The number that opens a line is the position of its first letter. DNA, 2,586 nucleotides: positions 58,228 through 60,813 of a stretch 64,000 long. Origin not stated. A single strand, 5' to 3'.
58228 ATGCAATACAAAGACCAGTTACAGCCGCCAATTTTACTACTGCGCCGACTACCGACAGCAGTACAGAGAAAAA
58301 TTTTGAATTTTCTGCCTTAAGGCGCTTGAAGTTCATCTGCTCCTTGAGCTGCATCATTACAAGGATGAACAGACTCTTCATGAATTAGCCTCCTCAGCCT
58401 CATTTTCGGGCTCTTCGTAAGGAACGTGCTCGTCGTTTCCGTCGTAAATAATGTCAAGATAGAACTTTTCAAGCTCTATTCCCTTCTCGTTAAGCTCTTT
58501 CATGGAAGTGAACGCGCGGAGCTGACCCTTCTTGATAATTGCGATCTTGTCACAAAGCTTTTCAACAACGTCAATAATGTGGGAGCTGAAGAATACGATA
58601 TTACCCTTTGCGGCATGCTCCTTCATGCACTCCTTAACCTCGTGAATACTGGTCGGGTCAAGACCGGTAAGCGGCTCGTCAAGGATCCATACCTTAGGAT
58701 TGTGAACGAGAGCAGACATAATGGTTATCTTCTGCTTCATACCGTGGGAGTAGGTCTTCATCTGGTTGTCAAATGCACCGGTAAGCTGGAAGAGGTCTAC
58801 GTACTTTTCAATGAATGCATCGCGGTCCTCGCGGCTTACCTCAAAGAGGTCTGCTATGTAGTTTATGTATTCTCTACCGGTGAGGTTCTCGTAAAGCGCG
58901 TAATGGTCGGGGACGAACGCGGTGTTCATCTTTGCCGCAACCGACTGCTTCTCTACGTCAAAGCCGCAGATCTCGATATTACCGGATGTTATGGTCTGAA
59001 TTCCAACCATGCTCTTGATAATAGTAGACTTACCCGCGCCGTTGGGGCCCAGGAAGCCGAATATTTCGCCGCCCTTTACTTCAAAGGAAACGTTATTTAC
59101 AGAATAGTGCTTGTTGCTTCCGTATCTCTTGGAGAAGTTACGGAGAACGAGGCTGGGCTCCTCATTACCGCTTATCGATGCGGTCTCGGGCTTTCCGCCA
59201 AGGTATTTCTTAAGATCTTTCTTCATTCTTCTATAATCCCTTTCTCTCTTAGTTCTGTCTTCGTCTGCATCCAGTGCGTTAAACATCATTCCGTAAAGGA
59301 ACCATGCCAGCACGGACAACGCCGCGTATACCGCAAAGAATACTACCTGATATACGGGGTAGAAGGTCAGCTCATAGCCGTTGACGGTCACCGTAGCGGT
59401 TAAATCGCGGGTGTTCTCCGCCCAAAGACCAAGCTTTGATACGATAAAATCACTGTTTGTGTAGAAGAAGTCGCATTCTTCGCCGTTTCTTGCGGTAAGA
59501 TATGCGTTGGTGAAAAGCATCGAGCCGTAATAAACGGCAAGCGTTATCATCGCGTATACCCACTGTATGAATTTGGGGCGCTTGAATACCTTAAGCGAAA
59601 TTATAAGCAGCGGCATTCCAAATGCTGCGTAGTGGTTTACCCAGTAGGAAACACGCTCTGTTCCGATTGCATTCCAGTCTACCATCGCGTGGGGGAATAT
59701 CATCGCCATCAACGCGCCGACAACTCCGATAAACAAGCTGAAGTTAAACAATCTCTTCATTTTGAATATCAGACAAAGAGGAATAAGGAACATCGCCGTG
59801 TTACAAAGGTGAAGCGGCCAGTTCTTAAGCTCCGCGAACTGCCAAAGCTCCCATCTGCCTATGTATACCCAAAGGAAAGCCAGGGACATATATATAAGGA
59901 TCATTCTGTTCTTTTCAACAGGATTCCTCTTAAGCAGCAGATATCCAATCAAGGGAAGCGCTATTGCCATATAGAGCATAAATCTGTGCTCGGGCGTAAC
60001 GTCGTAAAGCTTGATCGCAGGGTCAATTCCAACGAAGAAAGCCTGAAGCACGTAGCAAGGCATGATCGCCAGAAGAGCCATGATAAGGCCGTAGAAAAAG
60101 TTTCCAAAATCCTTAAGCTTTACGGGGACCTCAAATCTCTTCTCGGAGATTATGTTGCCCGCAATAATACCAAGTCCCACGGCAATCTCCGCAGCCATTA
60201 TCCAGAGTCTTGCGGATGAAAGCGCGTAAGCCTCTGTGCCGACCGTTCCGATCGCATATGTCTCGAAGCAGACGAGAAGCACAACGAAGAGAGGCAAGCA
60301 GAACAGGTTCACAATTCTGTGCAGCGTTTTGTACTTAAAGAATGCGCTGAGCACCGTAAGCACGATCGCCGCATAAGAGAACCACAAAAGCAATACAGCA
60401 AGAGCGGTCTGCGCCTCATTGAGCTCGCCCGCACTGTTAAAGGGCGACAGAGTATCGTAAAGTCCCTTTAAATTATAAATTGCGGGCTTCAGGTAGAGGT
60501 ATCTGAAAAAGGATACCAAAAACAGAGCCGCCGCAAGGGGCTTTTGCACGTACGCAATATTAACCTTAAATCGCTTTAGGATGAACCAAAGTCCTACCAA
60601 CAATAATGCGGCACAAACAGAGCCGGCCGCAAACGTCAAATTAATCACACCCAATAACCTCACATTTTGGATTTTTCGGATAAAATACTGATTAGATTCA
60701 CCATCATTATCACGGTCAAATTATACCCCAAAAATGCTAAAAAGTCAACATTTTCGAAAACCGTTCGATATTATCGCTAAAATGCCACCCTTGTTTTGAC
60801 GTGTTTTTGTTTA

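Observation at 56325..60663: ABC ATPase fused to a ~460-aa YwaF/TMEM164-like polytopic domain, in an operon with an ABC-2-like permease and Ig-domain surface proteins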

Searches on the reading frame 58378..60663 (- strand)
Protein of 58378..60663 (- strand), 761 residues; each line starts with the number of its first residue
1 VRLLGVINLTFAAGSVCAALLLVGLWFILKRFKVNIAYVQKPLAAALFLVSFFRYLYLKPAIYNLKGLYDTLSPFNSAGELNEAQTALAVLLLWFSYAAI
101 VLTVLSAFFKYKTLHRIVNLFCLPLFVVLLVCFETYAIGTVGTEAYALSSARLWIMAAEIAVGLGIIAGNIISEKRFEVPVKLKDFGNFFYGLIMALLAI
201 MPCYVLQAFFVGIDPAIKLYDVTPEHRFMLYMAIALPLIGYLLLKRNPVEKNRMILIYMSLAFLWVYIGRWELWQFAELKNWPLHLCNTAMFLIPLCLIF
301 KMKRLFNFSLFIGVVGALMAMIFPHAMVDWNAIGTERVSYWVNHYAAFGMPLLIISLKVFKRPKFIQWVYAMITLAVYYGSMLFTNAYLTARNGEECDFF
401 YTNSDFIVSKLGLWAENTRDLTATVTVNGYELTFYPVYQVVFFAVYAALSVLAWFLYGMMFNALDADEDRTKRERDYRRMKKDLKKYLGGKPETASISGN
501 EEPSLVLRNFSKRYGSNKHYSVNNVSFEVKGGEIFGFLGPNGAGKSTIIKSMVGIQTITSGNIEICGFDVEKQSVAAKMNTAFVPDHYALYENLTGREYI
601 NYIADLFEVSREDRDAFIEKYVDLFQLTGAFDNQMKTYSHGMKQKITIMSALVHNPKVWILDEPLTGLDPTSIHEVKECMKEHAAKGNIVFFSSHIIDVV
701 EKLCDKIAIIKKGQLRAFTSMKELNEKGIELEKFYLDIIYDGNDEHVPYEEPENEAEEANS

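Call 3: search_protein_families(library=pfam, proteins=[window:58378-60663:-], max_evalue=0.1)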
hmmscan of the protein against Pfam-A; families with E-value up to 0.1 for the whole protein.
window:58378-60663:- (761 aa): 6 families
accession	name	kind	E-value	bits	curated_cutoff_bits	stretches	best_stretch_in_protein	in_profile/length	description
PF00005.33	ABC_tran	-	3.6e-26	92.8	25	1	522-665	1-136/137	ABC transporter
PF14808.11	TMEM164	-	2.8e-17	63.4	25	1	224-449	4-212/217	TMEM164 family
PF13304.12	AAA_21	-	3e-09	37.8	27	2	637-696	237-299/304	AAA domain, putative AbiEii toxin, Type IV TA system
PF13476.12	AAA_23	-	0.0015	19.7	27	1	523-552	11-39/201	AAA domain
PF13555.12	AAA_29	-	0.0095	16.1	27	1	524-550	16-40/61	P-loop containing region of AAA domain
PF03193.22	RsgA_GTPase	-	0.035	14.4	30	1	519-563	94-137/174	RsgA GTPase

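Call 4: search_protein_families(library=ncbifam, proteins=[window:58378-60663:-], max_evalue=0.1)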
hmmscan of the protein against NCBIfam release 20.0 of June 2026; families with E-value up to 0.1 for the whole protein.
window:58378-60663:- (761 aa): 189 families (the best 25 are shown)
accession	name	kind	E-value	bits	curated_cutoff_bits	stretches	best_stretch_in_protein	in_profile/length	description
TIGR01188.1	drrA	subfamily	1.1e-58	199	312.45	1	512-727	1-214/302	daunorubicin resistance ABC transporter, ATP-binding protein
TIGR03522.1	GldA_ABC_ATP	equivalog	9.7e-57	192.7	402.6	1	504-726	2-221/301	gliding motility-associated ABC transporter ATP-binding subunit GldA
NF033858.1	ABC2_perm_RbbA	equivalog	1.8e-45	155.2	1050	1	499-755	261-517/909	ribosome-associated ATPase/putative transporter RbbA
TIGR03740.1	galliderm_ABC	subfamily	2.7e-44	151.5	309.75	1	506-739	2-222/223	lantibiotic protection ABC transporter ATP-binding subunit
NF010060.0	PRK13537.1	equivalog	3.7e-44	150.9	521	1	502-729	13-238/314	nodulation factor ABC transporter ATP-binding protein NodI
NF010059.0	PRK13536.1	equivalog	1.5e-42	145.6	549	1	487-729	26-266/342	nodulation factor ABC transporter ATP-binding protein NodI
TIGR01288.1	nodI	equivalog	6.6e-39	133.7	424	1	507-718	7-216/303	nodulation factor ABC transporter ATP-binding protein NodI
TIGR03864.1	PQQ_ABC_ATP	hypoth_equivalog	2.2e-38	132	302.25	1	505-736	2-233/236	ABC transporter, ATP-binding subunit, PQQ-dependent alcohol dehydrogenase system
NF047565.1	PSM_export_PmtA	equivalog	1.7e-36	125.9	350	1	517-726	12-217/282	phenol-soluble modulin export ABC transporter ATP-binding protein PmtA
TIGR04406.1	LPS_export_lptB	equivalog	2.3e-36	125.3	240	1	505-724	2-222/239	LPS export ABC transporter ATP-binding protein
TIGR00968.1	3a0106s01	subfamily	7.2e-32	110.8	342.75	1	507-727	3-221/237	sulfate ABC transporter ATP-binding protein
TIGR03410.1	urea_trans_UrtE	equivalog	2.5e-31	108.9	285.8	1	507-730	3-225/230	urea ABC transporter ATP-binding subunit UrtE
TIGR04521.1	ECF_ATPase_2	equivalog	4.6e-31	107.9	330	1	517-737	16-245/279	energy-coupling factor transporter ATPase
NF040840.2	tungstate_WtpC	equivalog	4.9e-31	108.3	440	1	517-726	11-220/347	tungstate ABC transporter ATP-binding protein WtpC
TIGR01257.1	rim_protein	equivalog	3.8e-30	103.6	4012.85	1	498-727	1931-2160/2272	rim ABC transporter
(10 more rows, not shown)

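Call 9: find_homologous_proteins(query=window:58378-60663:-, max_evalue=0.00001)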
Query window:58378-60663:- (761 aa): 273 proteins with E <= 0.00001 among 8000 candidates; the best 120 are listed.
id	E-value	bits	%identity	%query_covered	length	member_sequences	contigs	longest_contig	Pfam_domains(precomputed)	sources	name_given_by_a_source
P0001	0.0e+0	1720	100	99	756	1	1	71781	PF14808.12,PF00005.34,PF13304.13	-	-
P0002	0.0e+0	1525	88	99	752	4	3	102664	PF14808.12,PF00005.34,PF13304.13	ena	-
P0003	0.0e+0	1485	86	99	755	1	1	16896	PF14808.12,PF00005.34,PF13304.13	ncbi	-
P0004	0.0e+0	1474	84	99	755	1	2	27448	PF14808.12,PF00005.34,PF13304.13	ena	-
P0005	0.0e+0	1420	84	95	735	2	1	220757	PF14808.12,PF00005.34,PF13304.13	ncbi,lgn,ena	-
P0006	0.0e+0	1348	77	99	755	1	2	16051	PF14808.12,PF00005.34,PF13304.13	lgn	-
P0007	0.0e+0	1346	76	100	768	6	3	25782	PF14808.12,PF00005.34,PF13304.13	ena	-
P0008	0.0e+0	1342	77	99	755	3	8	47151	PF14808.12,PF00005.34,PF13304.13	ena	-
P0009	0.0e+0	1336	76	99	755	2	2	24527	PF14808.12,PF00005.34,PF13304.13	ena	-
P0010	0.0e+0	1323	75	99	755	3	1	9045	PF14808.12,PF00005.34,PF13304.13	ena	-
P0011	0.0e+0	1319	76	97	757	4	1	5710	PF14808.12,PF00005.34,PF13304.13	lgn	-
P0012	0.0e+0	1314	76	99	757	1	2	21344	PF14808.12,PF00005.34,PF13304.13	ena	-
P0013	0.0e+0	1313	78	96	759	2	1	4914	PF14808.12,PF00005.34,PF13304.13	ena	-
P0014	0.0e+0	1312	75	99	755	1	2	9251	PF14808.12,PF00005.34,PF13304.13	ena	-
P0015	0.0e+0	1301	74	99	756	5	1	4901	PF14808.12,PF00005.34,PF13304.13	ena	-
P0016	0.0e+0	1298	74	99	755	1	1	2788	PF14808.12,PF00005.34,PF13304.13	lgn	-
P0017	0.0e+0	1296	75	98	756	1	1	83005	PF14808.12,PF00005.34,PF13304.13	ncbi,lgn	-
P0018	0.0e+0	1289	75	99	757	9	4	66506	PF14808.12,PF00005.34,PF13304.13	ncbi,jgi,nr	ncbi:MAG: ATP-binding cassette domain-containing protein [Ruminococcaceae bacterium]|nr:ATP-binding 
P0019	0.0e+0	1286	75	98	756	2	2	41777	PF14808.12,PF00005.34,PF13304.13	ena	-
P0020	0.0e+0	1286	75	96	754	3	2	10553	PF14808.12,PF00005.34,PF13304.13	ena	-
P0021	0.0e+0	1279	74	99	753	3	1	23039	PF14808.12,PF00005.34,PF13304.13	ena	-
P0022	0.0e+0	1271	73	99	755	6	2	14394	PF14808.12,PF00005.34,PF13304.13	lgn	-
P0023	0.0e+0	1266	72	99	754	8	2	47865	PF14808.12,PF00005.34,PF13304.13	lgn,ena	-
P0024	0.0e+0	1258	74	98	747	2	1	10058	PF14808.12,PF00005.34,PF13304.13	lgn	-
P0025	0.0e+0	1255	72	97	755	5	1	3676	PF14808.12,PF00005.34,PF13304.13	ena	-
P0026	0.0e+0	1229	73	97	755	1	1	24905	PF14808.12,PF00005.34,PF13304.13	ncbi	-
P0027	0.0e+0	1210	70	98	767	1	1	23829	PF14808.12,PF00005.34,PF13304.13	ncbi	-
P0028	0.0e+0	1210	71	98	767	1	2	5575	PF14808.12,PF00005.34,PF13304.13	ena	-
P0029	0.0e+0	1208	70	97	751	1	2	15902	PF14808.12,PF00005.34,PF13304.13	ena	-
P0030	0.0e+0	1205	71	97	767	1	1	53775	PF14808.12,PF00005.34,PF13304.13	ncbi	-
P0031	0.0e+0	1200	70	99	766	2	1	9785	PF14808.12,PF00005.34,PF13304.13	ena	-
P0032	0.0e+0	1199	69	98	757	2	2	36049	PF14808.12,PF00005.34,PF13304.13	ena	-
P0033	0.0e+0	1194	69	98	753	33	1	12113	PF14808.12,PF00005.34,PF13304.13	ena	-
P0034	0.0e+0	1184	70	99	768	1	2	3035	PF14808.12,PF00005.34,PF13304.13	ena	-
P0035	0.0e+0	1175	69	99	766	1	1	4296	PF14808.12,PF00005.34,PF13304.13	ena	-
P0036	0.0e+0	1173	68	98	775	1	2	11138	PF14808.12,PF00005.34,PF13304.13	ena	-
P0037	0.0e+0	1162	69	99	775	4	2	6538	PF14808.12,PF00005.34,PF13304.13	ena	-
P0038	0.0e+0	1152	67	99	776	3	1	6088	PF14808.12,PF00005.34,PF13304.13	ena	-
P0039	0.0e+0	1150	68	97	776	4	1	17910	PF14808.12,PF00005.34,PF13304.13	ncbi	-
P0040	0.0e+0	1147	68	97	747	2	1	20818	PF14808.12,PF00005.34,PF13304.13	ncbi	-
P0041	0.0e+0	1142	67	95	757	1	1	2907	PF14808.12,PF00005.34,PF13304.13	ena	-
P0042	0.0e+0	1141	68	97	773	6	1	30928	PF14808.12,PF00005.34,PF13304.13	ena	-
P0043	0.0e+0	1132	67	98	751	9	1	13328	PF14808.12,PF00005.34,PF13304.13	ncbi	-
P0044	0.0e+0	1130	67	98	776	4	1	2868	PF14808.12,PF00005.34,PF13304.13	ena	-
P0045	0.0e+0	1123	66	98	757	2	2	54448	PF14808.12,PF00005.34,PF13304.13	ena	-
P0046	0.0e+0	1108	65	99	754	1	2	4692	PF14808.12,PF00005.34,PF13304.13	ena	-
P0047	0.0e+0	1068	63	99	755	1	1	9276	PF14808.12,PF00005.34,PF13304.13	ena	-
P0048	0.0e+0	1065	63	99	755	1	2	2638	PF14808.12,PF00005.34,PF13304.13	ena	-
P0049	0.0e+0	1037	61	99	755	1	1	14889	PF14808.12,PF00005.34,PF13304.13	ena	-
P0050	0.0e+0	1036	62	98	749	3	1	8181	PF14808.12,PF00005.34,PF13304.13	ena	-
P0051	0.0e+0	1032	63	96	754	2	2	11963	PF14808.12,PF00005.34,PF13304.13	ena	-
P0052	0.0e+0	1031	61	95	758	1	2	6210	PF14808.12,PF00005.34,PF13304.13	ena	-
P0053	0.0e+0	1027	61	97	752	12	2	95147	PF14808.12,PF00005.34,PF13304.13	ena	-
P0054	0.0e+0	1023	62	95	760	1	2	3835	PF14808.12,PF00005.34,PF13304.13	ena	-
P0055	0.0e+0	1022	61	98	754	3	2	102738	PF14808.12,PF00005.34,PF13304.13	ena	-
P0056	0.0e+0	1017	61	98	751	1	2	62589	PF14808.12,PF00005.34,PF13304.13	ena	-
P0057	0.0e+0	1015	61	98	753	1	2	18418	PF14808.12,PF00005.34,PF13304.13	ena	-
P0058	0.0e+0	1012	61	98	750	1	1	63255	PF14808.12,PF00005.34,PF13304.13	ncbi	-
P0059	1.7e-298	1010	60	98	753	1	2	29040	PF14808.12,PF00005.34,PF13304.13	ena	-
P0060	1.9e-298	1010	60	99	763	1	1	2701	PF14808.12,PF00005.34,PF13304.13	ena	-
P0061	2.7e-298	1010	61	96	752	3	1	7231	PF14808.12,PF00005.34,PF13304.13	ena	-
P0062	2.8e-298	1010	59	98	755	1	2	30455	PF14808.12,PF00005.34,PF13304.13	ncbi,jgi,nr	ncbi:MAG: ATP-binding cassette domain-containing protein [Ruminococcaceae bacterium]|nr:ATP-binding 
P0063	1.7e-297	1007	59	99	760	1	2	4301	PF14808.12,PF00005.34,PF13304.13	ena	-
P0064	2.2e-294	997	59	98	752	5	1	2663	PF14808.12,PF00005.34,PF13304.13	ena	-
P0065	1.2e-292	991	59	97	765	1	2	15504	PF14808.12,PF00005.34,PF13304.13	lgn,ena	-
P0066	9.5e-292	988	59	97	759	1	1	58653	PF14808.12,PF00005.34,PF13304.13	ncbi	-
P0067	1.3e-290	984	60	96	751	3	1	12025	PF14808.12,PF00005.34,PF13304.13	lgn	-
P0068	1.8e-290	984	58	97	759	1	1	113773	PF14808.12,PF00005.34,PF13304.13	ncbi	-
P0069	4.3e-290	982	58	98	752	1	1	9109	PF14808.12,PF00005.34,PF13304.13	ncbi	-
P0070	8.3e-290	982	58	98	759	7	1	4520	PF14808.12,PF00005.34,PF13304.13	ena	-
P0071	6.5e-288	975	59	97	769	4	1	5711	PF14808.12,PF00005.34,PF13304.13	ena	-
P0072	7.8e-288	975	58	99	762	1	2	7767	PF14808.12,PF00005.34,PF13304.13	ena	-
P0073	2.6e-284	963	59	93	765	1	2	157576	PF14808.12,PF00005.34,PF13304.13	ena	-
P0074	9.5e-284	961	80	66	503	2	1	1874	PF14808.12,PF00005.34,PF13304.13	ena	-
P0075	3.6e-283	960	59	96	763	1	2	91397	PF14808.12,PF00005.34,PF13304.13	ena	-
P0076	9.8e-283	958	56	97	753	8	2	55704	PF14808.12,PF00005.34,PF13304.13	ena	-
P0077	1.5e-282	957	58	97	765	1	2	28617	PF14808.12,PF00005.34,PF13304.13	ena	-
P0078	1.3e-280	951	60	92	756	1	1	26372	PF14808.12,PF00005.34,PF13304.13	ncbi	-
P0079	1.3e-280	951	65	88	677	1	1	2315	PF14808.12,PF00005.34,PF13304.13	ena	-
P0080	1.2e-278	945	57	98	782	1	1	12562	PF14808.12,PF00005.34,PF13304.13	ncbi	-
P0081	2.0e-278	944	58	98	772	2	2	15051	PF14808.12,PF00005.34,PF13304.13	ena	-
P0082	2.1e-278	944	57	99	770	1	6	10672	PF14808.12,PF00005.34,PF13304.13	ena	-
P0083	1.9e-277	941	57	96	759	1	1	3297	PF14808.12,PF00005.34,PF13304.13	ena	-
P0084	9.8e-277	938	57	98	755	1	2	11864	PF14808.12,PF00005.34,PF13304.13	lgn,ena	-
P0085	1.2e-272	925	57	98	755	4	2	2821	PF14808.12,PF00005.34,PF13304.13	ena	-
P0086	1.9e-272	924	57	97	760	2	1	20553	PF14808.12,PF00005.34,PF13304.13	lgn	-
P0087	2.4e-271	920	57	99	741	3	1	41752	PF14808.12,PF00005.34,PF13304.13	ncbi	-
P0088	1.7e-269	914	57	97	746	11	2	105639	PF14808.12,PF00005.34,PF13304.13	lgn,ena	-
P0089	2.0e-269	914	57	97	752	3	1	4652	PF14808.12,PF00005.34,PF13304.13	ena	-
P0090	2.7e-267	907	56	96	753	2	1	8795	PF14808.12,PF00005.34,PF13304.13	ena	-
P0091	4.1e-267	906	56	98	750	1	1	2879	PF14808.12,PF00005.34,PF13304.13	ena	-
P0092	3.0e-266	904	59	87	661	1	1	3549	PF14808.12,PF00005.34,PF13304.13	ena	-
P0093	5.9e-266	903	55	98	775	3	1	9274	PF14808.12,PF00005.34,PF13304.13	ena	-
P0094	6.2e-265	899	56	96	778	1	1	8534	PF14808.12,PF00005.34,PF13304.13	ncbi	-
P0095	9.6e-265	899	56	98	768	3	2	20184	PF14808.12,PF00005.34,PF13304.13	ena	-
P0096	1.1e-264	898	56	95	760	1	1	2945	PF14808.12,PF00005.34,PF13304.13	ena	-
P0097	1.1e-263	895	56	96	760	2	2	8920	PF14808.12,PF00005.34,PF13304.13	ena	-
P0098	4.6e-263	893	55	99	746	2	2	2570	PF14808.12,PF00005.34,PF13304.13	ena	-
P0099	8.7e-263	892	56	97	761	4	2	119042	PF14808.12,PF00005.34,PF13304.13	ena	-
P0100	1.0e-262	892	54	96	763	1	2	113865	PF14808.12,PF00005.34,PF13304.13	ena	-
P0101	1.4e-262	891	56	98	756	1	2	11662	PF14808.12,PF00005.34,PF13304.13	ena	-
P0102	1.9e-262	891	56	96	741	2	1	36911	PF14808.12,PF00005.34,PF13304.13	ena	-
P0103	2.0e-262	891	55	98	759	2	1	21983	PF14808.12,PF00005.34,PF13304.13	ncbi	-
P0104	2.4e-262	891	56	98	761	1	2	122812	PF14808.12,PF00005.34,PF13304.13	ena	-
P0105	3.9e-262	890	56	96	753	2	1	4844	PF14808.12,PF00005.34,PF13304.13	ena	-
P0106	8.8e-262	889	55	96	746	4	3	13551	PF14808.12,PF00005.34,PF13304.13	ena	-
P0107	2.7e-261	887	56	95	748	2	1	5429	PF14808.12,PF00005.34,PF13304.13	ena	-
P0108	6.4e-261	886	56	98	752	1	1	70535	PF14808.12,PF00005.34,PF13304.13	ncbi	-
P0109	1.2e-260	885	57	93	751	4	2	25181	PF14808.12,PF00005.34,PF13304.13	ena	-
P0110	3.3e-260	884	53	99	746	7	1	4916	PF14808.12,PF00005.34,PF13304.13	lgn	-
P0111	1.3e-259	882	53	97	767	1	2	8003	PF14808.12,PF00005.34,PF13304.13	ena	-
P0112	1.3e-259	882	56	97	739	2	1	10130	PF14808.12,PF00005.34,PF13304.13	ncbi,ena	-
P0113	1.3e-259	882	55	98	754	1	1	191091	PF14808.12,PF00005.34,PF13304.13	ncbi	-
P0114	1.9e-259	881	55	99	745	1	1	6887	PF14808.12,PF00005.34,PF13304.13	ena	-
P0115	7.9e-259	879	54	98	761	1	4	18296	PF14808.12,PF00005.34,PF13304.13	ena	-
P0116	1.0e-258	879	55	94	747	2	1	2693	PF14808.12,PF00005.34,PF13304.13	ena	-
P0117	1.4e-258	878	55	95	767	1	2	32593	PF14808.12,PF00005.34,PF13304.13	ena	-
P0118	1.7e-258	878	57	94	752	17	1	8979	PF14808.12,PF00005.34,PF13304.13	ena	-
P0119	6.7e-258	876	53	98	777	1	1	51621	PF14808.12,PF00005.34,PF13304.13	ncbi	-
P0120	8.3e-257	872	55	96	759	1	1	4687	PF14808.12,PF00005.34,PF13304.13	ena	-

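Call 17: find_related_loci(query=A1, collection=genome_contigs, flank=9000)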
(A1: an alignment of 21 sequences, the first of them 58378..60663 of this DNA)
Query A1 (761 aa) in genome_contigs; peptide patterns used: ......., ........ (x = any residue, [..] = any of these).
599 stretches matched a pattern (row limit reached: there are more); 490 encode a relative of the query (tblastn E <= 1e-3); the best 80 are kept; 80 distinct loci.
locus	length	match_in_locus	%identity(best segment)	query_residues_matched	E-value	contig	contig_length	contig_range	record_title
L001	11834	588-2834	75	8-757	0e+0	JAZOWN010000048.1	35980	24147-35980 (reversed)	MAG: Eubacteriales bacterium isolate T1900045522_YK20190216.MAGScoT_cleanbin_000007 SGB_7650_k141_710072, whole genome s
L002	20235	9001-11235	75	4-749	0e+0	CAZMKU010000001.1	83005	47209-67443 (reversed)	MAG TPA_asm: uncultured Clostridium sp. isolate SRP315200_co1_163 genome assembly, contig: NODE_153_length_83005_cov_10.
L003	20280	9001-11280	76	1-761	0e+0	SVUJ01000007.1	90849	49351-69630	MAG: Oscillospiraceae bacterium isolate SIG718 NODE_6083_length_90849_cov_7.031856, whole genome shotgun sequence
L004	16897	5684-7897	73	22-757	0e+0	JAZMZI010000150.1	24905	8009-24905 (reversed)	MAG: Eubacteriales bacterium isolate T1900044750_TS20190416.MAGScoT_cleanbin_000046 SGB_2190_k141_3377794, whole genome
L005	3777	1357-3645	68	15-758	0e+0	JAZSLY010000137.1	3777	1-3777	MAG: Eubacteriales bacterium isolate T1900044556_TS20190022.MAGScoT_cleanbin_000015 SGB_302_k141_2625169, whole genome s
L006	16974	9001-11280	68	22-761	0e+0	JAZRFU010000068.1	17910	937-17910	MAG: Eubacteriales bacterium isolate T1900045494_YK20190188.MAGScoT_cleanbin_000026 SGB_7409_k141_1917178, whole genome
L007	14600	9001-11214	60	15-751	0e+0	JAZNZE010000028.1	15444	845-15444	MAG: Eubacteriales bacterium isolate T1900044770_TS20190236.MAGScoT_cleanbin_000011 SGB_2445_k141_2081586, whole genome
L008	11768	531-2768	57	6-753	0e+0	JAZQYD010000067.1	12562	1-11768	MAG: Eubacteriales bacterium isolate T1900045161_TC20190155.MAGScoT_cleanbin_000025 SGB_5062_k141_1058948, whole genome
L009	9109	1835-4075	58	15-760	0e+0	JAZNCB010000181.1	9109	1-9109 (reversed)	MAG: Eubacteriales bacterium isolate T1900044737_TS20190203.MAGScoT_cleanbin_000054 SGB_2031_k141_2386480, whole genome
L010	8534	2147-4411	56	28-760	0e+0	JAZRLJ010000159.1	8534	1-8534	MAG: Eubacteriales bacterium isolate T1900045441_YK20190132.MAGScoT_cleanbin_000015 SGB_7110_k141_3276668, whole genome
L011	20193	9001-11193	56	16-756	0e+0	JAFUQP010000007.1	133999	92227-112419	MAG: Clostridia bacterium isolate RGIG4736 Roe_deer_Rectum.Co__c342187, whole genome shotgun sequence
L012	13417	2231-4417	55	2-739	0e+0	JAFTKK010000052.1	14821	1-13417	MAG: Clostridia bacterium isolate RGIG3899 Roe_deer_Cecum-2__c327959, whole genome shotgun sequence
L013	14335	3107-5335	55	16-759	0e+0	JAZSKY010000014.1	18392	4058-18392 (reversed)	MAG: Eubacteriales bacterium isolate T1900044559_TS20190025.MAGScoT_cleanbin_000006 SGB_349_k141_2814365, whole genome s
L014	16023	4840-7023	54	21-747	0e+0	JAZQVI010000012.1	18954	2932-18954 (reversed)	MAG: Eubacteriales bacterium isolate T1900045170_TC20190164.MAGScoT_cleanbin_000025 SGB_5183_k141_603167, whole genome s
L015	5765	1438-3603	55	18-748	0e+0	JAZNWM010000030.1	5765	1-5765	MAG: Eubacteriales bacterium isolate T1900044783_TS20190249.MAGScoT_cleanbin_000084 SGB_2588_k141_1965157, whole genome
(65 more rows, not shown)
